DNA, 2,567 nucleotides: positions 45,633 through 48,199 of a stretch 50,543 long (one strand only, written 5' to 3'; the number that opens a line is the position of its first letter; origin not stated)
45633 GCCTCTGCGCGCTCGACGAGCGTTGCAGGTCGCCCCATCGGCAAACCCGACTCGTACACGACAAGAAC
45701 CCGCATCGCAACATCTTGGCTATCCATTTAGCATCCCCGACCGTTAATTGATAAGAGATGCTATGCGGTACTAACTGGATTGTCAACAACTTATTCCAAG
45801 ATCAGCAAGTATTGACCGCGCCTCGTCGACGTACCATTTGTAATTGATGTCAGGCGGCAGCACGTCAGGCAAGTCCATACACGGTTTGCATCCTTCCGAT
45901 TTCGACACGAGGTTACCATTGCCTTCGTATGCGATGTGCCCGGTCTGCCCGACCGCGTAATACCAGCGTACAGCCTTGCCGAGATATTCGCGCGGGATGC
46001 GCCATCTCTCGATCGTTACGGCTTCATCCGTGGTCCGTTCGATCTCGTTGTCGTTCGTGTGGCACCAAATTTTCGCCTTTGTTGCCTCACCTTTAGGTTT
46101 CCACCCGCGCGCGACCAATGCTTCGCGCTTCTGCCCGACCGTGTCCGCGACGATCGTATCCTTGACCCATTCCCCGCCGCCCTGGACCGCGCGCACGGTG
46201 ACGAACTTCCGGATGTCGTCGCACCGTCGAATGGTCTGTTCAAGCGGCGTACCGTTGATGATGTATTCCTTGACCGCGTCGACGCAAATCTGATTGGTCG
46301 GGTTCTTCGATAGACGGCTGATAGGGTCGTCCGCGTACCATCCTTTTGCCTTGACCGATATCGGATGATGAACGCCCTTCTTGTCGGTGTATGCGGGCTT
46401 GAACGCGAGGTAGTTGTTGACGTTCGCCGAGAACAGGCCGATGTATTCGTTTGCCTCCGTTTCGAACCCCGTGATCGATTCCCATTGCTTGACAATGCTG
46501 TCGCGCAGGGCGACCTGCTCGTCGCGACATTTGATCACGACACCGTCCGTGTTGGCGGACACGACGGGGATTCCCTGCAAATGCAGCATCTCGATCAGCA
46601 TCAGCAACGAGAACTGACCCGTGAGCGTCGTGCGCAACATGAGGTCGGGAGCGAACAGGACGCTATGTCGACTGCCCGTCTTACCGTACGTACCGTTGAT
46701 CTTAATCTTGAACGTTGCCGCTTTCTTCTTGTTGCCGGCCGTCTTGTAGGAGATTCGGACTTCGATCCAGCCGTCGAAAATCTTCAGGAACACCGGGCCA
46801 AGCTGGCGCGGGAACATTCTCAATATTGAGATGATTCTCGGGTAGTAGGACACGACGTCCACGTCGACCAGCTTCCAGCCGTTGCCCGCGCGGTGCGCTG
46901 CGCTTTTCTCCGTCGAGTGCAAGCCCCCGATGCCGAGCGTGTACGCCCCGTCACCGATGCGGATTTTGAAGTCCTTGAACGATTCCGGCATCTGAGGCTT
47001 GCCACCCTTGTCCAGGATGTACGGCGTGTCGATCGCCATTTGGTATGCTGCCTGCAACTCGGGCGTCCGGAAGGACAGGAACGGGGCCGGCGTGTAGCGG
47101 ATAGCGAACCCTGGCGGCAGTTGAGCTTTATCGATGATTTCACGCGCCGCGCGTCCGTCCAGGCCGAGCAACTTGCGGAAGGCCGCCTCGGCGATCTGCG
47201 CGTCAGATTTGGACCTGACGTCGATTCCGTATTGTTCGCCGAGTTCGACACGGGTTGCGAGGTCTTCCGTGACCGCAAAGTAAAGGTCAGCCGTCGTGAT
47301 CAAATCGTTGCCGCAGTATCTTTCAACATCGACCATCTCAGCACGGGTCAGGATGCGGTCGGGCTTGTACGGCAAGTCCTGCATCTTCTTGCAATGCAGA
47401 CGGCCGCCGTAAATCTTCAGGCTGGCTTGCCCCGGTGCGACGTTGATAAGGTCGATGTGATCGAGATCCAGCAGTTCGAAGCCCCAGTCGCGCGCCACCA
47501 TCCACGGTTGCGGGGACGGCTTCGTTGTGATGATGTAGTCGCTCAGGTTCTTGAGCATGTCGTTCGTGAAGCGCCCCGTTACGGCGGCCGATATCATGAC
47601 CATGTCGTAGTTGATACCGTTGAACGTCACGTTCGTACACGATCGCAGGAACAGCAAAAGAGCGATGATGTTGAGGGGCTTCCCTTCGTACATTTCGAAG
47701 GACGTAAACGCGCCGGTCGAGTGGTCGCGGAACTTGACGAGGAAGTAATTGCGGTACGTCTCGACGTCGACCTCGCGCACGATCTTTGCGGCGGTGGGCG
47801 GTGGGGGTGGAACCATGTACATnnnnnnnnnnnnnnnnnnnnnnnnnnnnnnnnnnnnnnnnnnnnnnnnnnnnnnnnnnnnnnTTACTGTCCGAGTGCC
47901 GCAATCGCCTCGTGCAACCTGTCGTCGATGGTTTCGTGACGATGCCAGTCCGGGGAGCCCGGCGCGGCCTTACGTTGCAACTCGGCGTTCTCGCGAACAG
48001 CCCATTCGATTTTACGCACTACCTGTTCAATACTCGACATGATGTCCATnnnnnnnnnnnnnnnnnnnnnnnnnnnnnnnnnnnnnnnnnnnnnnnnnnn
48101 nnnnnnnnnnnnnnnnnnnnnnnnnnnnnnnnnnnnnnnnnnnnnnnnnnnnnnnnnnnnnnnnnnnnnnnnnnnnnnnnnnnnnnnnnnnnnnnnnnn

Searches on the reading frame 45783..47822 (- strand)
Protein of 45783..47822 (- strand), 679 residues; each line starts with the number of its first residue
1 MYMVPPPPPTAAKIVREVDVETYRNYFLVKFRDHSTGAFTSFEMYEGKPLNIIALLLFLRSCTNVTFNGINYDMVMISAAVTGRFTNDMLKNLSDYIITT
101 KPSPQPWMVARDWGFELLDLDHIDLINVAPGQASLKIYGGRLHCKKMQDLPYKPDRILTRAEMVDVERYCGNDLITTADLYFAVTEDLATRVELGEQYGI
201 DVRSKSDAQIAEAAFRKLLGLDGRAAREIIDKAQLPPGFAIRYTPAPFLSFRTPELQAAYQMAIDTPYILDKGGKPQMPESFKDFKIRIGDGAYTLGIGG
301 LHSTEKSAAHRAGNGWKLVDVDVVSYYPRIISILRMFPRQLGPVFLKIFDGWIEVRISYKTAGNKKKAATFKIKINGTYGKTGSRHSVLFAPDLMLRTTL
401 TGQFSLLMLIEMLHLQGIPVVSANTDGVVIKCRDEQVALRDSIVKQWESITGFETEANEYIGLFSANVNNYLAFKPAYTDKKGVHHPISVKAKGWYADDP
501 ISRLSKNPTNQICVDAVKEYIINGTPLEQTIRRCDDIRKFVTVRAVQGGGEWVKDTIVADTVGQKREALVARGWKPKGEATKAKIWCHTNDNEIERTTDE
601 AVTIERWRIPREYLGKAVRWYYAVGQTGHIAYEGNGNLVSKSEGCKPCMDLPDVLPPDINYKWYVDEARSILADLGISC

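Call 5: search_protein_families(library=pfam, proteins=[window:45783-47822:-], max_evalue=0.1)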
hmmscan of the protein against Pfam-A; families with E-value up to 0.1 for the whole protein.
window:45783-47822:- (679 aa): 0 families

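Call 6: search_protein_families(library=phrogs, proteins=[window:45783-47822:-], max_evalue=0.1)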
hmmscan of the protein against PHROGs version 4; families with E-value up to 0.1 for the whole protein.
window:45783-47822:- (679 aa): 4 families
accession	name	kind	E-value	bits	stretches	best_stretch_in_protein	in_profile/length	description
phrog_1252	-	DNA, RNA and nucleotide metabolism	1e-170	570.5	1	18-676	57-652/663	DNA polymerase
phrog_18505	-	DNA, RNA and nucleotide metabolism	1.4e-19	71.6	1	366-554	35-213/349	DNA polymerase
phrog_4210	-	DNA, RNA and nucleotide metabolism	5.4e-11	42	1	18-215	725-906/1304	DNA polymerase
phrog_262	-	DNA, RNA and nucleotide metabolism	0.003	16.7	1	367-433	512-587/856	DNA polymerase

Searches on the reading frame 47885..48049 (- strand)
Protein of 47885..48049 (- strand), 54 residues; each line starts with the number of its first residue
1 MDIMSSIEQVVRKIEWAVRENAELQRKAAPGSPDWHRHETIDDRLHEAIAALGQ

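Call 5: search_protein_families(library=pfam, proteins=[window:47885-48049:-], max_evalue=0.1)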
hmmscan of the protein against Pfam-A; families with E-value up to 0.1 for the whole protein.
window:47885-48049:- (54 aa): 0 families

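Call 6: search_protein_families(library=phrogs, proteins=[window:47885-48049:-], max_evalue=0.1)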
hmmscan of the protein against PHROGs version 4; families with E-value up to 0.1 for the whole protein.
window:47885-48049:- (54 aa): 1 family
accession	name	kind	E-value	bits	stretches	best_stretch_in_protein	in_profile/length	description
phrog_21386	-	unknown function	0.08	14.3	1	15-31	14-30/57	-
